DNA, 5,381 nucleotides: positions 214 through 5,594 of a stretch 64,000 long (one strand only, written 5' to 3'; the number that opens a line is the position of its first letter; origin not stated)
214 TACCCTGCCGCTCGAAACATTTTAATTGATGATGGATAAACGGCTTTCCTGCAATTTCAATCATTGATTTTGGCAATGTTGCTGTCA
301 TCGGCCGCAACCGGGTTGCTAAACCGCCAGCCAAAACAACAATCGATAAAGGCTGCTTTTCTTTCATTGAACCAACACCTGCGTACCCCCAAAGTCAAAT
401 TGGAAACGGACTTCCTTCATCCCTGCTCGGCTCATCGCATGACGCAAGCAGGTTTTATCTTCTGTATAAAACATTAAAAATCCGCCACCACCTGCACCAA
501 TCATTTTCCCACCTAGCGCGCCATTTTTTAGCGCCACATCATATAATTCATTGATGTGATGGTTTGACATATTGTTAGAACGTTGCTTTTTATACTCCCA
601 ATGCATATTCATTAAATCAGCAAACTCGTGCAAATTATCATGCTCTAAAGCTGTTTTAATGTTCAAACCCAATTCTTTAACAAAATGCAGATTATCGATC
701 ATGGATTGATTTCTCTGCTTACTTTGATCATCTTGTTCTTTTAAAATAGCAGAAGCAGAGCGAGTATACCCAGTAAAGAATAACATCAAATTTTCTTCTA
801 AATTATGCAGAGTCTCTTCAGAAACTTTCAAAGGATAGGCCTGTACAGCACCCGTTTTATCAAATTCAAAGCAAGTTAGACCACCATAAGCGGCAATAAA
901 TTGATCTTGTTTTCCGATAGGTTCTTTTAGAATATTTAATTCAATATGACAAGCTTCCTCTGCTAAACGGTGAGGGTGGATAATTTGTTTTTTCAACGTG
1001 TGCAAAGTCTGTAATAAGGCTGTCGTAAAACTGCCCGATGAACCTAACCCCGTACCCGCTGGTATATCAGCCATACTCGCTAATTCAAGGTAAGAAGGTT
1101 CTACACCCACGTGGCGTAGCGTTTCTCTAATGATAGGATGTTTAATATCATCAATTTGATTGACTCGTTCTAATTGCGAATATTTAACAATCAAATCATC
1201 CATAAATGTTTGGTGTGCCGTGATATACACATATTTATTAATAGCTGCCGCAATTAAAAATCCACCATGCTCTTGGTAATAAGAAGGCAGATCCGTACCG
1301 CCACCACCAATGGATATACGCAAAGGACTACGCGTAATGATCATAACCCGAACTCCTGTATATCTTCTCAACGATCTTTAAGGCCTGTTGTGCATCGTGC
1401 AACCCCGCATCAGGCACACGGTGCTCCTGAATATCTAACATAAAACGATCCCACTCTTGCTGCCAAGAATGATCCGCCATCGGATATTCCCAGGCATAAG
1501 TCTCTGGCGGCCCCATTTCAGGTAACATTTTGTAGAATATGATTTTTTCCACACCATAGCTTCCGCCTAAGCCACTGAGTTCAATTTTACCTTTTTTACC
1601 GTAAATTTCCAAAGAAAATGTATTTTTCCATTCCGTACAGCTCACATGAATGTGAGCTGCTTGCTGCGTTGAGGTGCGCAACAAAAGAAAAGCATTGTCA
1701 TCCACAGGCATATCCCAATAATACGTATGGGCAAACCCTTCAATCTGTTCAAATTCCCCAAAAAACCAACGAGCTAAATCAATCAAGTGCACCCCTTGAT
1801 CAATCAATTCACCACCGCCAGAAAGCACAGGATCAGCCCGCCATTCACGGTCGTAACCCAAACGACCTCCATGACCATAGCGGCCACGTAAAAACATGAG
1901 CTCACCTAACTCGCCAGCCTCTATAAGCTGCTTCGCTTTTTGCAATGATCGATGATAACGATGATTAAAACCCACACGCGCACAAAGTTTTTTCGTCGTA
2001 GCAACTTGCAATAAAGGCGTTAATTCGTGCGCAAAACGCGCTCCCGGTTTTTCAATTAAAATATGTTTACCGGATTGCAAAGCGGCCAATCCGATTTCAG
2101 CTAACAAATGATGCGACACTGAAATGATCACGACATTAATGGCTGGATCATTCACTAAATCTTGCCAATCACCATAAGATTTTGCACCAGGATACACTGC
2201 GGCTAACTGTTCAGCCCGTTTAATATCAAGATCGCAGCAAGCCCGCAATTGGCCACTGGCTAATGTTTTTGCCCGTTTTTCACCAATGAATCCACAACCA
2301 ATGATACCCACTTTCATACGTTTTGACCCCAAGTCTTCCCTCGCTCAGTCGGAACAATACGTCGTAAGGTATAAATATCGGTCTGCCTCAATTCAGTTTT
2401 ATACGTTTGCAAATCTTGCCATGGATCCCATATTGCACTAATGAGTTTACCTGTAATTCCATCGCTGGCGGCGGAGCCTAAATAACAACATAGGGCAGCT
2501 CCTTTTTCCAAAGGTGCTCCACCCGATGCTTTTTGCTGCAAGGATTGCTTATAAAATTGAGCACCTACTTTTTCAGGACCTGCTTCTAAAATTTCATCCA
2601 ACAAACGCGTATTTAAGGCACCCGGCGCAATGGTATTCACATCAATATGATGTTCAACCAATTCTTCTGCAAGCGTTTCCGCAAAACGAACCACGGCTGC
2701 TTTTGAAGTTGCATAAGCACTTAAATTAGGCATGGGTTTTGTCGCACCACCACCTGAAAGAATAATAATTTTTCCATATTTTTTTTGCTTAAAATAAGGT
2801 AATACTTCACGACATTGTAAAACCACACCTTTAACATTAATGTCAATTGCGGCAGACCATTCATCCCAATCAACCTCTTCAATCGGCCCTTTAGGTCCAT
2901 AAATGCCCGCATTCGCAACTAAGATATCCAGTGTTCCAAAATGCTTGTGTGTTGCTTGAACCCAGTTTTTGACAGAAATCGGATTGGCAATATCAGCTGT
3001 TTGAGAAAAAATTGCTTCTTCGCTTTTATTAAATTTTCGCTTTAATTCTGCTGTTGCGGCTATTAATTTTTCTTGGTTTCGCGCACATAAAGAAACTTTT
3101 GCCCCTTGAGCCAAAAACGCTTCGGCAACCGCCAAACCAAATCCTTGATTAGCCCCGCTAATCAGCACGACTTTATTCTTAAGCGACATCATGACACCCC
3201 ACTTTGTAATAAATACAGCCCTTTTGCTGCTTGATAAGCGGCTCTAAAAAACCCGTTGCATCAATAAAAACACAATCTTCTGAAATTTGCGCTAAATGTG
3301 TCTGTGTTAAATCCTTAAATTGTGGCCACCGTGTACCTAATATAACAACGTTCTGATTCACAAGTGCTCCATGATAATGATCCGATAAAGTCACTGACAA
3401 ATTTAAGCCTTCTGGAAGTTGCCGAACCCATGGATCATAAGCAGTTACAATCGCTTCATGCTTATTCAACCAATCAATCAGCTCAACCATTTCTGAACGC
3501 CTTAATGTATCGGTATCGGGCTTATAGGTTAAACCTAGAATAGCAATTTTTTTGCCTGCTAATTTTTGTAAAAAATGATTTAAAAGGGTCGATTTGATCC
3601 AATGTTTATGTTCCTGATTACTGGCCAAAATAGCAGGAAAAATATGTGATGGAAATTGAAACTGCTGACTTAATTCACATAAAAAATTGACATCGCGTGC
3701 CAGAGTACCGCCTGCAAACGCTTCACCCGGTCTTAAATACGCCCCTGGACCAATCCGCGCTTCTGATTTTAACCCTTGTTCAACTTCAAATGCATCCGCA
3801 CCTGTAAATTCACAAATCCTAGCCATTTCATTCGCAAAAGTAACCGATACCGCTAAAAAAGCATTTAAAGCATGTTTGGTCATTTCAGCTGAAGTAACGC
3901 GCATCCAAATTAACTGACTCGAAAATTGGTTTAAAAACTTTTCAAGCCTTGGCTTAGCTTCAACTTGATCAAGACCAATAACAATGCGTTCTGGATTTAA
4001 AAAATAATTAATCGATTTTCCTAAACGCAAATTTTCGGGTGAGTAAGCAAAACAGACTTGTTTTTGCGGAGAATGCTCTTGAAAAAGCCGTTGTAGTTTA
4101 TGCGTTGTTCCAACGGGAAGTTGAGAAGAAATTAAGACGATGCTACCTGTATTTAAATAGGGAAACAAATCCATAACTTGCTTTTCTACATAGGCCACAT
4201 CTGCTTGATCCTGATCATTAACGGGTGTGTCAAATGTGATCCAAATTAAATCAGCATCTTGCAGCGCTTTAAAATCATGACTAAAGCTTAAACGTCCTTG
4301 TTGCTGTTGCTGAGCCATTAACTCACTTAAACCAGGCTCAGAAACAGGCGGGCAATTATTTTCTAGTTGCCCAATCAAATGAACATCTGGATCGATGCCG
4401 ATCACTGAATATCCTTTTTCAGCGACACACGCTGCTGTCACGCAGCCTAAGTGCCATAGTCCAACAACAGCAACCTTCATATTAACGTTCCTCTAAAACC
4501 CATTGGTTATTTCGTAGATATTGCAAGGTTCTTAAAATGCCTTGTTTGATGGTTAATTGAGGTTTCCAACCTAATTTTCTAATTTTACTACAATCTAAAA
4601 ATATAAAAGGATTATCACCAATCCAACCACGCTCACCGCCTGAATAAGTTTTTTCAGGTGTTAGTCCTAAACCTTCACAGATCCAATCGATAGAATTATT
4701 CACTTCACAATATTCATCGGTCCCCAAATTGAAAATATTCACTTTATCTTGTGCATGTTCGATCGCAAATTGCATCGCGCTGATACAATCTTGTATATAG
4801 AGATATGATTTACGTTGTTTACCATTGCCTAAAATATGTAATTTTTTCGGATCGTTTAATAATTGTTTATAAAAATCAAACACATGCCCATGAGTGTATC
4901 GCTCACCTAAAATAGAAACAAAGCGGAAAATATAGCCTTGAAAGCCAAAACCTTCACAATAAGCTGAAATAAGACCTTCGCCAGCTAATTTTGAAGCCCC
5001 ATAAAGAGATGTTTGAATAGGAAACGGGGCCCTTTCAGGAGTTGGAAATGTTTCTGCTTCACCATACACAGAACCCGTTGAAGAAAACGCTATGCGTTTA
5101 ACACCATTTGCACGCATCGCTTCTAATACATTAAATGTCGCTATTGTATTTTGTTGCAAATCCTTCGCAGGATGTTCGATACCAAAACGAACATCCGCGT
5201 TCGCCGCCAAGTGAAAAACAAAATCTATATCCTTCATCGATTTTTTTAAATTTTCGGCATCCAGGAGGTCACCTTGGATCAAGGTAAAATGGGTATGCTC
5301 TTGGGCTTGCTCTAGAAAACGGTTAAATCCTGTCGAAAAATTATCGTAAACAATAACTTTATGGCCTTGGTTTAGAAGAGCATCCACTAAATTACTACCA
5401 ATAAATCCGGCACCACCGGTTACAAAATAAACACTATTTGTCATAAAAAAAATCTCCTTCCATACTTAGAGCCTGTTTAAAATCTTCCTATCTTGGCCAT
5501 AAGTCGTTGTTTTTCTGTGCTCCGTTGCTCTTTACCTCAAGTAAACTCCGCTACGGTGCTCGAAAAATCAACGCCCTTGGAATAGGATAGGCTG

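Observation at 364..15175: O-antigen locus combining a GDP-heptose branch with Gmd, ColD-like and Fcl/ColC-like enzymes: possible 3,6-dideoxy (hexose or heptose) sugar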

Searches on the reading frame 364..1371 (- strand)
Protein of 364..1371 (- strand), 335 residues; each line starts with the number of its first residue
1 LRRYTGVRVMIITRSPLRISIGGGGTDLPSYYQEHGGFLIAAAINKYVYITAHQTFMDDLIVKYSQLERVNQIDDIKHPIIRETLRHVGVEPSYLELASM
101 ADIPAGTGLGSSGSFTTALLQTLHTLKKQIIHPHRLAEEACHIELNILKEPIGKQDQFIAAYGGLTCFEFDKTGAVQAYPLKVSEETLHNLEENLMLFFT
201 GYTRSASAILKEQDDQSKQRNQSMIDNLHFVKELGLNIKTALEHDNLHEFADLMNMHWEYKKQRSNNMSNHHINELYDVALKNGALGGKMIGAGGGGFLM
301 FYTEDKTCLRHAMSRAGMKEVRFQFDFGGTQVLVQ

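Call 3: search_protein_families(library=pfam, proteins=[window:364-1371:-])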
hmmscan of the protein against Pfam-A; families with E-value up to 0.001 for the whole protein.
window:364-1371:- (335 aa): 2 families
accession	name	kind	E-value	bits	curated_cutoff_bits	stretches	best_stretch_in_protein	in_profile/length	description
PF00288.32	GHMP_kinases_N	-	2.8e-10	40.7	22.3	1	86-164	12-87/87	GHMP kinases N terminal domain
PF08544.19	GHMP_kinases_C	-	1e-08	35.9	21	1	240-305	3-68/85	GHMP kinases C terminal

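Call 5: search_protein_families(library=ncbifam, proteins=[window:364-1371:-])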
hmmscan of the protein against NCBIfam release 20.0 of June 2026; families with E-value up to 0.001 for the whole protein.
window:364-1371:- (335 aa): 11 families
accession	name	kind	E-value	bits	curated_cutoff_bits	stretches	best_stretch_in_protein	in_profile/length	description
NF049969.1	GlMnHpPKinHddA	equivalog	2.9e-47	161.8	600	1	10-305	2-306/338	D-glycero-D-manno-heptose 7-phosphate kinase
NF009948.0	PRK13412.1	equivalog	3.4e-28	97.8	721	1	93-306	725-938/974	bifunctional fucokinase/fucose-1-phosphate guanylyltransferase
TIGR00549.1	mevalon_kin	equivalog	4.7e-23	82.1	163.05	1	40-300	20-274/276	mevalonate kinase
NF003006.0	PRK03817.1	equivalog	1.1e-15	57.5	443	2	11-163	2-156/352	galactokinase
NF003036.0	PRK03926.1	equivalog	9.9e-14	51.1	403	1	39-312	24-278/302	mevalonate kinase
TIGR00131.1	gal_kin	equivalog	8.5e-09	34.8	226.65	0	96-163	112-179/388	galactokinase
NF003472.0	PRK05101.1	equivalog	3.5e-07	29.5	499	1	76-163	80-181/382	galactokinase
NF003705.0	PRK05322.1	equivalog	6.1e-07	28.5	385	0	235-298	281-344/388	galactokinase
NF040957.1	Arch_PMK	equivalog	6.8e-07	29.1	500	1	30-326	13-310/316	phosphomevalonate kinase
NF001816.0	PRK00555.1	equivalog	2.3e-06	26.8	509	0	236-301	258-322/363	galactokinase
TIGR00191.1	thrB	equivalog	0.00075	18.4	168.25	0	74-181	60-161/304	homoserine kinase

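Call 47: search_solved_structures(query=window:364-1371:-, max_evalue=0.00001)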
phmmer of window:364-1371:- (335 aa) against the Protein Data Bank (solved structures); distinct sequences matched with E-value up to 0.00001: 15.
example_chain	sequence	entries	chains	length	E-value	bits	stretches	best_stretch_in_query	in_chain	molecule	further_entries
3k85_A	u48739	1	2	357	1.5e-48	169.4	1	11-305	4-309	D-glycero-D-manno-heptose 1-phosphate kinase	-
4usk_A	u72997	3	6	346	2.2e-46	162.2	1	10-305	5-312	PUTATIVE SUGAR KINASE | SUGAR KINASE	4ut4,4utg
4usm_A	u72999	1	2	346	3e-46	161.8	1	10-305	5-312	PUTATIVE SUGAR KINASE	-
4n3o_A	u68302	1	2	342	4.7e-36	128.3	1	11-330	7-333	Putative D-glycero-D-manno-heptose 7-phosphate kinase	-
9iip_A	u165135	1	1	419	8.2e-17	65.1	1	83-306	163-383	L-fucokinase/L-fucose-1-P guanylyltransferase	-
5yys_A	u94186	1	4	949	8.6e-16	61.7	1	84-306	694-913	L-fucokinase, L-fucose-1-P guanylyltransferase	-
9iit_A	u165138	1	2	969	8.8e-16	61.7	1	84-306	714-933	L-fucokinase/L-fucose-1-P guanylyltransferase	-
6mde_A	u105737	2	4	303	4.3e-08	36.4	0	40-167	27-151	Mevalonate kinase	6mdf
4hac_A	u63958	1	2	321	4.9e-08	36.2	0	40-167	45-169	Mevalonate kinase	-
1s4e_A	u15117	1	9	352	7e-08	35.7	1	13-306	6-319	Galactokinase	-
2cz9_A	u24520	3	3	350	1.5e-07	34.6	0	13-303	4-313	Probable galactokinase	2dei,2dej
8teb_A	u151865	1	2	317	3.6e-07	33.4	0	72-167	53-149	Mevalonate kinase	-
1kkh_A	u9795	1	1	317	7.8e-07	32.3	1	71-306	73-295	Mevalonate Kinase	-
1vis_A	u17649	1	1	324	8e-07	32.2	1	71-306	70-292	Mevalonate kinase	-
2x7i_A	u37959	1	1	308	1e-06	31.9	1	98-311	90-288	MEVALONATE KINASE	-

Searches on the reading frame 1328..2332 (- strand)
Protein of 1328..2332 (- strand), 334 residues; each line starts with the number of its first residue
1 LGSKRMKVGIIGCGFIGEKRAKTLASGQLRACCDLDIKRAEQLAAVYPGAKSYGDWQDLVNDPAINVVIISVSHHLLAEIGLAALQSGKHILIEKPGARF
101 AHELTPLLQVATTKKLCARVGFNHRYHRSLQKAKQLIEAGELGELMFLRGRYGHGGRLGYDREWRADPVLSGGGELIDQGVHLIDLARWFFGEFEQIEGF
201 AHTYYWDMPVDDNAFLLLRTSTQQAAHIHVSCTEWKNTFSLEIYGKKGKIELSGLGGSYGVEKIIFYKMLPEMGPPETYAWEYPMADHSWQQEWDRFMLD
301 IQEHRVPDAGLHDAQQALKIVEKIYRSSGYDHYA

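Call 3: search_protein_families(library=pfam, proteins=[window:1328-2332:-])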
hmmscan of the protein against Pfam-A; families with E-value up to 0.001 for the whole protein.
window:1328-2332:- (334 aa): 5 families
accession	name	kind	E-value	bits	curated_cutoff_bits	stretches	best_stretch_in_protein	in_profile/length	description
PF22725.1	GFO_IDH_MocA_C3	-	4.1e-30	104.8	27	1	131-251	2-124/124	GFO/IDH/MocA C-terminal domain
PF02894.22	GFO_IDH_MocA_C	-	1.1e-19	71.5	22.9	1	134-329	1-211/218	Oxidoreductase family, C-terminal alpha/beta domain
PF01408.29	GFO_IDH_MocA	-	1.9e-18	67.7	24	1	6-122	1-120/120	Oxidoreductase family, NAD-binding Rossmann fold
PF03447.22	NAD_binding_3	-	3.1e-07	31.5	24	1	12-100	1-94/116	Homoserine dehydrogenase, NAD binding domain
PF08635.15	ox_reductase_C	-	6.7e-05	23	22.5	1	125-206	1-79/142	Putative oxidoreductase C terminal domain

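Call 5: search_protein_families(library=ncbifam, proteins=[window:1328-2332:-])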
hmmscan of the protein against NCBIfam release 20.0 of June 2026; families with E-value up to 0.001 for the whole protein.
window:1328-2332:- (334 aa): 10 families
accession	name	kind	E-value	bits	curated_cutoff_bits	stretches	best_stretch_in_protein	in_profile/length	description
NF052479.1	LevoglcsnDh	equivalog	1.8e-33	115.7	650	1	4-223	2-234/386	levoglucosan dehydrogenase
TIGR04380.1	myo_inos_iolG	equivalog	3.1e-33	115.1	355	1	6-327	2-322/330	inositol 2-dehydrogenase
NF040723.1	UDP-GlcNAcDh_Arch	equivalog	6.3e-23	81.7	450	1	6-252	1-237/302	UDP-N-acetylglucosamine 3-dehydrogenase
NF058561.1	BT_2158_fam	equivalog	1.7e-16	59.9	750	1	3-145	33-177/487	glycoside 3-dehydrogenase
NF008607.0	PRK11579.1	subfamily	8.8e-16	57.8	330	1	4-197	3-195/346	oxidoreductase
NF052679.1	InsChiInosDhIolG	equivalog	2.3e-15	56.5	540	1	6-190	3-184/343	bifunctional inositol 2-dehydrogenase/D-chiro-inositol 1-dehydrogenase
NF058563.1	BT_2159_fam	equivalog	9.1e-14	51.2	650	1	6-192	1-184/350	disaccharide 3-dehydrogenase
NF007574.0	PRK10206.1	equivalog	2.9e-11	43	352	1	40-197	41-193/345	oxidoreductase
NF041392.1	XylDh_Gfo6_Halo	equivalog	4e-10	39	350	1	52-253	70-276/350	D-xylose 1-dehydrogenase Gfo6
NF009830.0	PRK13304.1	equivalog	1.2e-09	38.1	267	1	6-111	2-108/265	aspartate dehydrogenase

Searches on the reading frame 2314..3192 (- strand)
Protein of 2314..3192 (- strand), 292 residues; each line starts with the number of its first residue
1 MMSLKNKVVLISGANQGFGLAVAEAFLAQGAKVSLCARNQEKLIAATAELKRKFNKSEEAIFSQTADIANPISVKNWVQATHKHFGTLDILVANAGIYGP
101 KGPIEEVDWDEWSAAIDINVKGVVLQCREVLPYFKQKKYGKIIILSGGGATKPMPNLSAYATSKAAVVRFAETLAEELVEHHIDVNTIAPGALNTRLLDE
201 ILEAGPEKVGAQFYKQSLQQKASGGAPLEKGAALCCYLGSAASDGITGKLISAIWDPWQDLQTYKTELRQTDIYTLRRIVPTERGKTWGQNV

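Call 3: search_protein_families(library=pfam, proteins=[window:2314-3192:-])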
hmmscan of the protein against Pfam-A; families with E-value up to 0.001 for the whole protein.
window:2314-3192:- (292 aa): 5 families
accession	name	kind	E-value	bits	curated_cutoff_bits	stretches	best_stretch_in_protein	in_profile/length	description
PF00106.31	adh_short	-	3.5e-53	180.4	26.6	1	7-201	1-190/195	short chain dehydrogenase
PF13561.12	adh_short_C2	-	1.5e-46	159.4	27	1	13-251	1-229/236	Enoyl-(Acyl carrier protein) reductase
PF23441.1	SDR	-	9.6e-12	45.3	27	1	4-203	5-204/258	SDR-like rossmann domain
PF08659.16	KR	-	2.1e-07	31.4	22.6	1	9-180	3-165/180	KR domain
PF08643.16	DUF1776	-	2.7e-05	24.2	25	1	90-194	95-200/294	Fungal family of unknown function (DUF1776)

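Call 5: search_protein_families(library=ncbifam, proteins=[window:2314-3192:-])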
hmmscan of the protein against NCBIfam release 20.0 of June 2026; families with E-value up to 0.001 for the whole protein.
window:2314-3192:- (292 aa): 231 families (the best 25 are shown)
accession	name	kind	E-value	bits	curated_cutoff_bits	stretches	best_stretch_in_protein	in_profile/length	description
NF005559.1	PRK07231.1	subfamily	1.6e-51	175.2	215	1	4-251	2-241/249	glucose 1-dehydrogenase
NF009466.0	PRK12826.1-2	subfamily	3.5e-49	167.5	222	1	5-252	2-239/248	3-oxoacyl-ACP reductase FabG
NF004203.0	PRK05653.2-4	subfamily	8.1e-46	156.5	313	1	2-250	2-249/260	3-oxoacyl-ACP reductase FabG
NF004791.0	PRK06138.1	equivalog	6.6e-42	143.5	312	1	2-251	1-243/252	SDR family oxidoreductase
NF004198.0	PRK05653.1-3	equivalog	8.7e-42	143.3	296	1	2-251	3-240/248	3-oxoacyl-ACP reductase FabG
NF009468.0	PRK12826.1-4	equivalog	1.5e-40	139.5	318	1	2-213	3-210/256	SDR family oxidoreductase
NF005806.0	PRK07666.1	equivalog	2e-40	138.6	286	1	1-198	2-194/239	3-ketoacyl-ACP reductase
NF005594.0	PRK07326.1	equivalog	2.3e-40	138.6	271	1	1-199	1-192/237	SDR family oxidoreductase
NF006070.0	PRK08213.1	subfamily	3e-40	138.4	279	1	3-251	9-250/259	gluconate 5-dehydrogenase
NF005672.0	PRK07454.1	equivalog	4.4e-40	137.4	234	1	4-200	4-195/241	SDR family oxidoreductase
TIGR03971.1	SDR_subfam_1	subfamily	1.9e-39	135.7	300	1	4-249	1-260/271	mycofactocin-coupled SDR family oxidoreductase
NF004196.0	PRK05650.1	equivalog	2.7e-39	134.9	297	1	7-202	3-193/272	SDR family oxidoreductase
NF005681.0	PRK07478.1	subfamily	6.7e-39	133.8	267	1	1-208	1-204/254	SDR family oxidoreductase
NF009093.0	PRK12429.1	subfamily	8.4e-39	133.4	258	1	2-249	1-248/259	3-hydroxybutyrate dehydrogenase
TIGR04316.1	dhbA_paeA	equivalog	3.7e-38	131.5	300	1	9-230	1-214/250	2,3-dihydro-2,3-dihydroxybenzoate dehydrogenase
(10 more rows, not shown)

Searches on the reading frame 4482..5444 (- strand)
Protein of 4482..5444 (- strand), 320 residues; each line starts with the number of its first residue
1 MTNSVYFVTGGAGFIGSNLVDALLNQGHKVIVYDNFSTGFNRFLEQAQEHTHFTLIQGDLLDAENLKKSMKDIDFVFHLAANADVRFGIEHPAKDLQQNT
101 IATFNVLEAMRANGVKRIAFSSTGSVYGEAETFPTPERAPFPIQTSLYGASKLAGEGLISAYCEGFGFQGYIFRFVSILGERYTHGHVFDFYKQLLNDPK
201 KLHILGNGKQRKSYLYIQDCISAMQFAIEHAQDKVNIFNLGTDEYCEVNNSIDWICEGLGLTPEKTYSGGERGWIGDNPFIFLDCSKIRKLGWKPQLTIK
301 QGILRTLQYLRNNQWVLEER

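Call 3: search_protein_families(library=pfam, proteins=[window:4482-5444:-])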
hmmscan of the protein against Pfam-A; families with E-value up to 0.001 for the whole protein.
window:4482-5444:- (320 aa): 11 families
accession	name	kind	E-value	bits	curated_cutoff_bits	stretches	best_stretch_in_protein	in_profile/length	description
PF01370.27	Epimerase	-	5.1e-53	180.4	20.9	1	7-241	2-240/240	NAD dependent epimerase/dehydratase family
PF16363.11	GDP_Man_Dehyd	-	1.4e-48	166.5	27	1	7-303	1-329/332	GDP-mannose 4,6 dehydratase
PF01073.25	3Beta_HSD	-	1e-19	71.1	22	1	8-234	2-235/280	3-beta hydroxysteroid dehydrogenase/isomerase family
PF02719.21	Polysacc_synt_2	-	1.2e-14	54.6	20.2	1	7-232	2-221/293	Polysaccharide biosynthesis protein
PF13460.12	NAD_binding_10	-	1.4e-14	54.8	27.2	1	10-134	1-110/184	NAD(P)H-binding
PF04321.23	RmlD_sub_bind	-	4.3e-13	49.4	27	1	8-204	5-175/287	RmlD substrate binding domain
PF07993.18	NAD_binding_4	-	4.6e-12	46.1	20.1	1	8-184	1-213/258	Male sterility protein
PF00106.31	adh_short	-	2.2e-08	34.3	26.6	1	5-74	2-76/195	short chain dehydrogenase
PF05368.20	NmrA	-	4.4e-08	33.5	27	1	7-125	6-109/298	NmrA-like family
PF02737.24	3HCDH_N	-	0.00018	21.9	22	1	11-96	6-90/180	3-hydroxyacyl-CoA dehydrogenase, NAD binding domain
PF08659.16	KR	-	0.00023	21.6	22.6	1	5-82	2-91/180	KR domain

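Call 5: search_protein_families(library=ncbifam, proteins=[window:4482-5444:-])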
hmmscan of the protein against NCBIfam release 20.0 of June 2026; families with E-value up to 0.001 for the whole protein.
window:4482-5444:- (320 aa): 45 families (the best 25 are shown)
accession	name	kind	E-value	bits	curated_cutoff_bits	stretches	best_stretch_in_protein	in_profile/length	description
TIGR01181.1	dTDP_gluc_dehyt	equivalog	3e-45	154.7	365.1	1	6-316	2-317/321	dTDP-glucose 4,6-dehydratase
TIGR01179.1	galE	equivalog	3.5e-45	154.3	262.3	1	7-304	3-319/332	UDP-glucose 4-epimerase GalE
TIGR04180.1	EDH_00030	hypoth_equivalog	1.8e-35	122.5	475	1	7-259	2-256/297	NAD-dependent 4,6-dehydratase LegB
NF007582.0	PRK10217.1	equivalog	2.7e-25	89.2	698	1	7-316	5-338/355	dTDP-glucose 4,6-dehydratase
NF011728.1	PRK15181.1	equivalog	4.7e-24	85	760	1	5-310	17-337/348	Vi polysaccharide biosynthesis UDP-N-acetylglucosaminuronic acid C-4 epimerase TviC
NF007956.0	PRK10675.1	subfamily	4.6e-23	81.9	394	1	7-159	4-160/338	UDP-glucose 4-epimerase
NF007490.0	PRK10084.1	subfamily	5.6e-23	81.5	649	1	7-316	4-341/361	dTDP-glucose 4,6-dehydratase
TIGR02197.1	heptose_epim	equivalog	1.7e-22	80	274.6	1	8-245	3-246/316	ADP-glyceromanno-heptose 6-epimerase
TIGR01472.1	gmd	equivalog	2e-19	70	415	1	6-261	3-270/342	GDP-mannose 4,6-dehydratase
TIGR02622.1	CDP_4_6_dhtase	equivalog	1e-18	67.6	278.45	1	6-166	7-172/352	CDP-glucose 4,6-dehydratase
NF042422.1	oxyalk_red_OleD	equivalog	2.1e-18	66.8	580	1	7-130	4-117/329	2-alkyl-3-oxoalkanoate reductase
TIGR03466.1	HpnA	hypoth_equivalog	2.7e-18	65.9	367.65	1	6-159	3-152/327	hopanoid-associated sugar epimerase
NF047922.1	GDPFucSynFcl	equivalog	4.5e-17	62.5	500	1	7-312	6-303/308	GDP-L-fucose synthase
TIGR03589.1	PseB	equivalog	1.4e-15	57.1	407.75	1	3-221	4-208/324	UDP-N-acetylglucosamine 4,6-dehydratase (inverting)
NF042423.1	oxyalk_red_Shew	equivalog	2.4e-15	56.4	580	1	6-158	11-155/331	2-alkyl-3-oxoalkanoate reductase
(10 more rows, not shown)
